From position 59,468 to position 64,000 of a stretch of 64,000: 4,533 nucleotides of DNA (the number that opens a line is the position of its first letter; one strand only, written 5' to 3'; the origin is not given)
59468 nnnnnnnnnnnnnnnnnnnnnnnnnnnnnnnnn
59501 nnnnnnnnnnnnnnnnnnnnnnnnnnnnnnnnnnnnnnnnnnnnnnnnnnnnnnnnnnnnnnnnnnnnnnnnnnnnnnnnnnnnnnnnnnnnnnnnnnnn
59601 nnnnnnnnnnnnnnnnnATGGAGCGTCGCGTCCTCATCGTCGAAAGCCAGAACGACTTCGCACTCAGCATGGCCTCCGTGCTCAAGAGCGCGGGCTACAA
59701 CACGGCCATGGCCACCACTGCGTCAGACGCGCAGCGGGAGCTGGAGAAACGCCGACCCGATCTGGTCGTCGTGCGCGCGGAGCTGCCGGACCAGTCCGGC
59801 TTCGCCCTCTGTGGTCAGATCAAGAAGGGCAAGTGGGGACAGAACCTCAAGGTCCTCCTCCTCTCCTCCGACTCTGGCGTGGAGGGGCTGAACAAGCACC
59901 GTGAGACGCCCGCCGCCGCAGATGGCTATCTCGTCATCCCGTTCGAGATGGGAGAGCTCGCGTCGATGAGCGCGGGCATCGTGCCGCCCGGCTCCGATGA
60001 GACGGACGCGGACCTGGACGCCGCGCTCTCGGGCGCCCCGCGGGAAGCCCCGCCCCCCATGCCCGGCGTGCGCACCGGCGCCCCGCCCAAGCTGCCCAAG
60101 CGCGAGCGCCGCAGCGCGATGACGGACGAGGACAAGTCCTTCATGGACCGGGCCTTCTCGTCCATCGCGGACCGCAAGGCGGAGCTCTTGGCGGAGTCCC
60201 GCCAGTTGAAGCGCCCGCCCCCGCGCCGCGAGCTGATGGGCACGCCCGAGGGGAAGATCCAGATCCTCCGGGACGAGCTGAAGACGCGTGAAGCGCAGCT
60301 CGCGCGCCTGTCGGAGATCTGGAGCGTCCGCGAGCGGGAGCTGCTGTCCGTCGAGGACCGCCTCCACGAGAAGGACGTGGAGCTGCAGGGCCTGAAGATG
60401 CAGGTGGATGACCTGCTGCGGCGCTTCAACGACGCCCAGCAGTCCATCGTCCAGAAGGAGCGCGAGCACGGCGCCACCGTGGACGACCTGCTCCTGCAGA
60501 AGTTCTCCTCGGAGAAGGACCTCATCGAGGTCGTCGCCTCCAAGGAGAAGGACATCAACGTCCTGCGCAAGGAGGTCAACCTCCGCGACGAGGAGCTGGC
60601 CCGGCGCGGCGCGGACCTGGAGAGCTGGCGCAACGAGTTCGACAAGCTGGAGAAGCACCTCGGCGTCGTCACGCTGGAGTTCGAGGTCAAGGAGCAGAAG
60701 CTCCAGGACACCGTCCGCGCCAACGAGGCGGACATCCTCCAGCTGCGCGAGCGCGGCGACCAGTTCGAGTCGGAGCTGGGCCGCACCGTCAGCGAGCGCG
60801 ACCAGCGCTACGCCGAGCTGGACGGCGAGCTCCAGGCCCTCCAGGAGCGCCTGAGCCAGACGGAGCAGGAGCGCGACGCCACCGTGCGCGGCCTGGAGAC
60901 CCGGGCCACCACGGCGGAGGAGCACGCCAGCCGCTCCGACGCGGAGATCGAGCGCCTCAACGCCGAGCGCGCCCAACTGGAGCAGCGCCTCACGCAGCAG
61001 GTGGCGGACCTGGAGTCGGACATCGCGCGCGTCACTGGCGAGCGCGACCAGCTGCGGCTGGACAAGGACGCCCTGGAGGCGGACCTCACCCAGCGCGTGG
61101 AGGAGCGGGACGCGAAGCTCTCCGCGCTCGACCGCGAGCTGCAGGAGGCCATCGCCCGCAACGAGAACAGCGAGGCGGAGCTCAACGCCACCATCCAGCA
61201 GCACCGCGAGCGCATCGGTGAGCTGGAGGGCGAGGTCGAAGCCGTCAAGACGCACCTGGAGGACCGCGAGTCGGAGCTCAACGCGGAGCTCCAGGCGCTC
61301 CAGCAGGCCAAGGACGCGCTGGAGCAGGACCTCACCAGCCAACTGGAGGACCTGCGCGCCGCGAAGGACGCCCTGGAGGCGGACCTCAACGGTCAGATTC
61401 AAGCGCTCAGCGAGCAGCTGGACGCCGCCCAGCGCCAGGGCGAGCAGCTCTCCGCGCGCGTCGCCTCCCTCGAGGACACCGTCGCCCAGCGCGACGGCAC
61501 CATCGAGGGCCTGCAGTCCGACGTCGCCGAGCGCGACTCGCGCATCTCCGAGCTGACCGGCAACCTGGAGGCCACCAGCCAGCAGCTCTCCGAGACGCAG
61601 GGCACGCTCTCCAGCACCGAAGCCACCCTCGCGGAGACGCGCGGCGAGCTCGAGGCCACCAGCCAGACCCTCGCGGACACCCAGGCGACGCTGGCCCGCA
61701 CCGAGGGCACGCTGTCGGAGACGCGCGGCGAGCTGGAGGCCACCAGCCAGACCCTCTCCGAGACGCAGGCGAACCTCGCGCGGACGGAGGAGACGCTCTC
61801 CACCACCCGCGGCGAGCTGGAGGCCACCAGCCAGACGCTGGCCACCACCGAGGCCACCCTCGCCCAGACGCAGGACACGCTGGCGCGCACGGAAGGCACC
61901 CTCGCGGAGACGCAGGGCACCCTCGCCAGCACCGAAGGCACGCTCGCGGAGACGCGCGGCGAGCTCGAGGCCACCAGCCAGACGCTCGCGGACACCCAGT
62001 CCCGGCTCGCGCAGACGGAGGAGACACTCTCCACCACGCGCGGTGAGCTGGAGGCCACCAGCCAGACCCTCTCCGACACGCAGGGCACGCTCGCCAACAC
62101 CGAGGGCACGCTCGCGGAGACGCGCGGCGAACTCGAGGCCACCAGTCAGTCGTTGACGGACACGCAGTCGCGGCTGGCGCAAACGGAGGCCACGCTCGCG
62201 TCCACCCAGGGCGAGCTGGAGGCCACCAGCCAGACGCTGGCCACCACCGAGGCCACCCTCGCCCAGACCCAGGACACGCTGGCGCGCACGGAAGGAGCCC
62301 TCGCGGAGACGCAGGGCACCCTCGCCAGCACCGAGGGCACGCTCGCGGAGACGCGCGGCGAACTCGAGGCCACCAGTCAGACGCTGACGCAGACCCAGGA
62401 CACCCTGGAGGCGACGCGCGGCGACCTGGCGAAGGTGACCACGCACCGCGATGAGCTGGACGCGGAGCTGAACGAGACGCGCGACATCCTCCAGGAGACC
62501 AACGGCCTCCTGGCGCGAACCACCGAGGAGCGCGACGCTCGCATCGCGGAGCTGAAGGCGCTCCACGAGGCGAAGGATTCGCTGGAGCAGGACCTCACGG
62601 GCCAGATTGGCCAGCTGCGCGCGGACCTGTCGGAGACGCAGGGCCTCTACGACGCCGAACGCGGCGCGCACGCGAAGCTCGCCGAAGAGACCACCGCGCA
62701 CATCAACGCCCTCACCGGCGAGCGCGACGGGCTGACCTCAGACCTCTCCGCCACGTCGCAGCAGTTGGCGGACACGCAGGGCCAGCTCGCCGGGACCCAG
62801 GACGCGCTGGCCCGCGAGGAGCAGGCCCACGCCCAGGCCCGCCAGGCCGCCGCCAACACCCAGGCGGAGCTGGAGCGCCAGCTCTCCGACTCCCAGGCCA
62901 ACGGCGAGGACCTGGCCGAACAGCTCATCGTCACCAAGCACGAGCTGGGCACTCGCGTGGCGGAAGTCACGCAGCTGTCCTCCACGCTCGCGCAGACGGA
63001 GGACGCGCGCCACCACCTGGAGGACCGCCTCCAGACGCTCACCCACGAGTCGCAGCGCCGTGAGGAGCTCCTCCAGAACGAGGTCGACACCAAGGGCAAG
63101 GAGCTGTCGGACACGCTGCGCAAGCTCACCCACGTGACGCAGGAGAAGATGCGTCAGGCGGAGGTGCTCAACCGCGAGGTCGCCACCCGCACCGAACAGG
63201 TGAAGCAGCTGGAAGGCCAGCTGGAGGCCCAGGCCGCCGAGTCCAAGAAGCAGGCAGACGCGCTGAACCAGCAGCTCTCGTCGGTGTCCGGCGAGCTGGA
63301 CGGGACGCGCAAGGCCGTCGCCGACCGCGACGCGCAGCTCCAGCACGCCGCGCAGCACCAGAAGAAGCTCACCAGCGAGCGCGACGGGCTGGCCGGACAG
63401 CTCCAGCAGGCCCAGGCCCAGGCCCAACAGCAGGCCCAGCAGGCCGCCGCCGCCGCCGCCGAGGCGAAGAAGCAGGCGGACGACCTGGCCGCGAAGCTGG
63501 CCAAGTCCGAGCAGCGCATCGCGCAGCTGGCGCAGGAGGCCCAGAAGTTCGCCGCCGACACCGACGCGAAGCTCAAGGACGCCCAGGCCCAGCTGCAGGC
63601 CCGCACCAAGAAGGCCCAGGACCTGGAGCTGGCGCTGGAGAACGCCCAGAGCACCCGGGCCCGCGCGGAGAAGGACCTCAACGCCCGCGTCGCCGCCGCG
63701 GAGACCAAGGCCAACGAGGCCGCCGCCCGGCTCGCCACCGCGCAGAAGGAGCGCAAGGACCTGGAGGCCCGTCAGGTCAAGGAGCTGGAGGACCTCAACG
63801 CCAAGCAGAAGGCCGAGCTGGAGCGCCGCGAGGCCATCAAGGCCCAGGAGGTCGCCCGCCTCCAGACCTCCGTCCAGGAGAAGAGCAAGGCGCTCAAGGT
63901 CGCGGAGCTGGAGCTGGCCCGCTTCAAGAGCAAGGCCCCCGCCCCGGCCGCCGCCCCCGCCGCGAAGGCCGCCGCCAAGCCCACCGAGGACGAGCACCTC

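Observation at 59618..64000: AglZ-like pseudo-receiver plus giant coiled coil containing a phased 21-nt heptad repeat array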

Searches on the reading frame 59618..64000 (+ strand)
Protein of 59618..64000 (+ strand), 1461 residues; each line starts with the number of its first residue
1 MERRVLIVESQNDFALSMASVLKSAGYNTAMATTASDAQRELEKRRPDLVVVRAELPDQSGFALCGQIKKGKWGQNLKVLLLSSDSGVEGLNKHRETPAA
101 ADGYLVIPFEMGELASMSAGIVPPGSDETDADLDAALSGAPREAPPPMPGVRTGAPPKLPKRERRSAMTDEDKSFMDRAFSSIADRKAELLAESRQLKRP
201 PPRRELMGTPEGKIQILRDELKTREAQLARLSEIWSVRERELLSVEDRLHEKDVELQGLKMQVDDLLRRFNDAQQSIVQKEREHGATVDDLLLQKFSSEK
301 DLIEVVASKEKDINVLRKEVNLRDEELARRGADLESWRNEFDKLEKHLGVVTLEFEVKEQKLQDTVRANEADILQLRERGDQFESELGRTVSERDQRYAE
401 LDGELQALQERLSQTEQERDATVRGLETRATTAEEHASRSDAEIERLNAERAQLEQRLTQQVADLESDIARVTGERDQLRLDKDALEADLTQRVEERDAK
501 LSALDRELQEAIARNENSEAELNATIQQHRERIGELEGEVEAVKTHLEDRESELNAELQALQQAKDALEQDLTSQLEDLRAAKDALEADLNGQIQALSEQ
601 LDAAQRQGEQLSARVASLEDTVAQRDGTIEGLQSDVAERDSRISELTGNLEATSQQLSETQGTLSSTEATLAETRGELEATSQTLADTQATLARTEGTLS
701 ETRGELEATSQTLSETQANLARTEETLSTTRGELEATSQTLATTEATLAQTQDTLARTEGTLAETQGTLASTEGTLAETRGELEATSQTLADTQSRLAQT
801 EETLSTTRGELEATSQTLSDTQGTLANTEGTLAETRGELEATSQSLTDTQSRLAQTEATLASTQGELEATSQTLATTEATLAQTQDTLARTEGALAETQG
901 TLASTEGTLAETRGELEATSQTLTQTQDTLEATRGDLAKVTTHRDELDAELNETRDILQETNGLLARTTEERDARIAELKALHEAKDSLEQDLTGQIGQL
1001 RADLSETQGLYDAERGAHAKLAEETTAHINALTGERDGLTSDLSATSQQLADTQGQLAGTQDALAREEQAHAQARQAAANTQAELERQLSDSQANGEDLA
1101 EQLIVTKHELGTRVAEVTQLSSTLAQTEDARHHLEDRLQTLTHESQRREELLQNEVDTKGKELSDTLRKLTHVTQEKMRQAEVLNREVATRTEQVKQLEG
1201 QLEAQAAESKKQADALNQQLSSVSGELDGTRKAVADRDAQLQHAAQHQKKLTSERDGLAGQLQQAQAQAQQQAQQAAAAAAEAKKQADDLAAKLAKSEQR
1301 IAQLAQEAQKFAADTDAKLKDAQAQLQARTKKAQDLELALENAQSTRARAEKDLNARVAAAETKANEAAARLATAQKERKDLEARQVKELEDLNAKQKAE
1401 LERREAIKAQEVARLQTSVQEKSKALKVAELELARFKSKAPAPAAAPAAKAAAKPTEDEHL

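Call 4: search_protein_families(library=pfam, proteins=[window:59618-64000:+], max_evalue=0.1)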
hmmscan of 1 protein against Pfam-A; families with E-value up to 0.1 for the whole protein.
window:59618-64000:+ (1461 aa): 11 families
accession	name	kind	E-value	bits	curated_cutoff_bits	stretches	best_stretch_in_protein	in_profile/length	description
PF00072.30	Response_reg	-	4.1e-12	46.7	30.2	1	5-116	1-108/111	Response regulator receiver domain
PF15905.10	HMMR_N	-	1.7e-09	38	30.1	4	849-1021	151-327/330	Hyaluronan mediated motility receptor N-terminal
PF19220.6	Rod_CreS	-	9.3e-07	28.6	100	3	893-1221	13-339/359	Crescentin, rod domain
PF24555.1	CC4_CEP85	-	3.6e-05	24.5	27.3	1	590-662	7-82/85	Centrosomal protein of 85 kDa-like, CC4 coiled-coil domain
PF25764.1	KIF21A_4th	-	0.00014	22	33.1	1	444-545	44-149/183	KIF21A-like domain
PF07889.17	DUF1664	-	0.00073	20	34.6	1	561-648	39-122/124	Protein of unknown function (DUF1664)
PF05335.18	DUF745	-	0.0036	17.5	33.3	2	707-816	58-167/183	Protein of unknown function (DUF745)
PF11559.13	ADIP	-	0.011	16.3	34.3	1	544-637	54-150/151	Afadin- and alpha -actinin-Binding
PF20678.2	HV_Gp350_C-term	-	0.016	14.6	26.4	0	734-847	74-187/442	Herpesvirus Envelope glycoprotein GP350 C-terminal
PF00038.26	Filament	-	0.018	15.1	40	1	834-920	200-283/313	Intermediate filament protein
PF04102.17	SlyX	-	0.022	15.8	30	1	612-669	2-59/67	SlyX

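Call 5: search_protein_families(library=ncbifam, proteins=[window:59618-64000:+], max_evalue=0.1)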
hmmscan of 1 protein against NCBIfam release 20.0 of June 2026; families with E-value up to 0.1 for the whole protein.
window:59618-64000:+ (1461 aa): 56 families (the best 25 are shown)
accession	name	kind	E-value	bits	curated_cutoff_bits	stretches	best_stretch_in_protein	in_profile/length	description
TIGR02168.1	SMC_prok_B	equivalog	7.2e-34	116.8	567.35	5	682-986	678-983/1181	chromosome segregation protein SMC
TIGR02169.1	SMC_prok_A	equivalog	4.4e-28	97.5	729.4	4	699-1001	226-529/1165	chromosome segregation protein SMC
NF045487.1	ASRP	equivalog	1.5e-27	96.4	300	6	832-1172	130-471/593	archaea-specific SMC-related protein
TIGR04523.1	Mplasa_alph_rch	subfamily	7.2e-24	83.7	270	3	213-741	41-543/745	helix-rich protein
NF041035.1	Rad50_Halo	equivalog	1.8e-12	46.5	1000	2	458-1005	211-732/883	DNA double-strand break repair ATPase Rad50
TIGR02154.1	PhoB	equivalog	2.8e-12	46.4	296.2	1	1-115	1-113/226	phosphate regulon transcriptional regulator PhoB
NF045914.1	RespRegNblR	equivalog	7.8e-12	45.3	300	1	4-113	8-113/228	response regulator transcription factor NblR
NF041034.1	Rad50_Sulf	equivalog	4.5e-11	41.4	1000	3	211-742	162-694/872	DNA double-strand break repair ATPase Rad50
TIGR00996.1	Mtu_fam_mce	paralog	5.8e-11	42.1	140.5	2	678-805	155-279/291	MCE family protein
NF002572.0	PRK02224.1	equivalog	2.4e-10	39.4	1087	2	457-704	210-447/888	DNA double-strand break repair ATPase Rad50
NF038350.1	taxis_HmpF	equivalog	2.8e-10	39.2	200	3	781-982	134-335/553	pilus motility taxis protein HmpF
NF008296.0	PRK11083.1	equivalog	3.5e-10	39.7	273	1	2-116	3-112/228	two-component system response regulator CreB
NF003034.1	PRK03918.1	equivalog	4.1e-09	35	700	2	360-886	165-701/878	DNA double-strand break repair ATPase Rad50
NF041866.1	EpsW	equivalog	1.2e-08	34.7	200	1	3-116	6-119/131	exopolysaccharide biosynthesis response regulator EpsW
NF007928.2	PRK10643.1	equivalog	1.7e-08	34.4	330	1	4-119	2-113/216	two-component system response regulator PmrA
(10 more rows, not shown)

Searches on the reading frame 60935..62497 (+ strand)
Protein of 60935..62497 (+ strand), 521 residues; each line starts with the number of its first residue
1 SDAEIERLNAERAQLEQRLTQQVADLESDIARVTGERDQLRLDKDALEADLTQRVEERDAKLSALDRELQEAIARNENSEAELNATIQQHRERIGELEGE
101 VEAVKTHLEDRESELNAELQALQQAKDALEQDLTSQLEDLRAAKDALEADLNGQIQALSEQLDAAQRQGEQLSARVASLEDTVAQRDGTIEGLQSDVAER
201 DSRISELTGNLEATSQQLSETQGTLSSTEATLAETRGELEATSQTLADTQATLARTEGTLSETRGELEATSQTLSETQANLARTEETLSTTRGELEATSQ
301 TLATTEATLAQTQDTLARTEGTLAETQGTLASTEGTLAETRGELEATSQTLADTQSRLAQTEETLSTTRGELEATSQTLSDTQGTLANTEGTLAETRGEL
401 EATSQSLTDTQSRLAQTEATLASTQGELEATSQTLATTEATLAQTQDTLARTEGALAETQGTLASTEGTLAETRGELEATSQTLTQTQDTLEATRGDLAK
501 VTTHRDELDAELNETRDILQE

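Call 56: predict_structure(protein=window:60935-62497:+)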
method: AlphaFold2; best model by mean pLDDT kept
length: 521 residues; sequences in the alignment: 1
mean_pLDDT: 69.3   pTM: 0.24
mean pLDDT of the five models: 69.3, 68.4, 67.5, 66.7, 64.0
residues with pLDDT >= 90: 0; 70-90: 262; 50-70: 238; < 50: 21
segments of 3 or more residues with pLDDT < 50: 194-197, 199-203, 355-357
pLDDT, mean of each block of 10 residues (from residue 1): 75 81 81 81 79 76 73 70 73 78 78 79 77 81 80 81 75 70 62 49 51 58 64 71 70 71 69 66 69 66 66 67 67 64 59 50 51 54 61 65 64 65 63 69 70 70 71 72 72 74 78 75 62
secondary structure, 60 per line:
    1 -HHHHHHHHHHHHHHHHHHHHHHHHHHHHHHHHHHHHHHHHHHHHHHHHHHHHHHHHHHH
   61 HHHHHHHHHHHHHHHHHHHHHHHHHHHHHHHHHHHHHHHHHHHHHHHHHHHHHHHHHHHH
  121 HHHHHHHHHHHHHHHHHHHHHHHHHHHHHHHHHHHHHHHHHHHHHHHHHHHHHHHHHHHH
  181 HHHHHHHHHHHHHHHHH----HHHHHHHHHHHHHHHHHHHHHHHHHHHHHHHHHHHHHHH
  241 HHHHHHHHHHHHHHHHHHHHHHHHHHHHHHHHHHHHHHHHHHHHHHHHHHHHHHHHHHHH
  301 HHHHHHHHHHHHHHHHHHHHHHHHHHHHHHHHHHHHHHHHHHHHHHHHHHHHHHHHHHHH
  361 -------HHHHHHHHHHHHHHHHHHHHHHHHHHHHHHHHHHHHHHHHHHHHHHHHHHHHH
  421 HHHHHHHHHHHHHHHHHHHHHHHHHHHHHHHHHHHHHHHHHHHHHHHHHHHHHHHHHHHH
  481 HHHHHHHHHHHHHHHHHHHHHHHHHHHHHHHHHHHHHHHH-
elements in order: H2-197 H202-360 H368-520

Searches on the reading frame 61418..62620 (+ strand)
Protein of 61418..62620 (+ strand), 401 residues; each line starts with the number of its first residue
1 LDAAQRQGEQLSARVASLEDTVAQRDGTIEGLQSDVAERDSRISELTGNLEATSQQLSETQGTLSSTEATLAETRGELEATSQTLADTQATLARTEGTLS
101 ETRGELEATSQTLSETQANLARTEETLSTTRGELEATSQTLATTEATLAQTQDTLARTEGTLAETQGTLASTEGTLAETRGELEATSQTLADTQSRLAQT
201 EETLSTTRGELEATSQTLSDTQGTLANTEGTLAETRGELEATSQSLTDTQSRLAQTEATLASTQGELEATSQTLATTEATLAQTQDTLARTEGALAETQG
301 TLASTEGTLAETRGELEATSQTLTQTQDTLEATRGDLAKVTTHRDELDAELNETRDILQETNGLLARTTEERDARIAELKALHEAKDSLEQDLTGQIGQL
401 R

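Call 37: predict_structure(protein=window:61418-62620:+)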
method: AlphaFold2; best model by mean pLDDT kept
length: 401 residues; sequences in the alignment: 1
mean_pLDDT: 73.4   pTM: 0.25
mean pLDDT of the five models: 73.4, 73.1, 72.4, 71.9, 69.1
residues with pLDDT >= 90: 28; 70-90: 254; 50-70: 83; < 50: 36
segments of 3 or more residues with pLDDT < 50: 198-202, 204-216, 220-229
pLDDT, mean of each block of 10 residues (from residue 1): 83 90 90 91 91 89 85 83 83 82 79 77 78 75 73 73 66 57 53 48 42 44 46 53 56 66 69 73 74 74 73 74 74 78 81 85 84 85 84 75 58
secondary structure, 60 per line:
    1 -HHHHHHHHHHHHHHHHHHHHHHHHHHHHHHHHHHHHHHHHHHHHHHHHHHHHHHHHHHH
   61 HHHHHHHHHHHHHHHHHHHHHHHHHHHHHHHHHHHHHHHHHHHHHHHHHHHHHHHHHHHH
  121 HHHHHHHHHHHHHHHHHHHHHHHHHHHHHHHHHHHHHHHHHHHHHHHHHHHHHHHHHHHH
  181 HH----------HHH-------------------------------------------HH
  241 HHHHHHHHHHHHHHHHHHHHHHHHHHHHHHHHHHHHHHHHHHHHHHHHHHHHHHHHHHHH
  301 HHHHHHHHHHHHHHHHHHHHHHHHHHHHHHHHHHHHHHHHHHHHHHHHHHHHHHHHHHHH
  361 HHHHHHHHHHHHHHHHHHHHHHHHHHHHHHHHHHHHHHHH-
elements in order: H2-182 H239-400
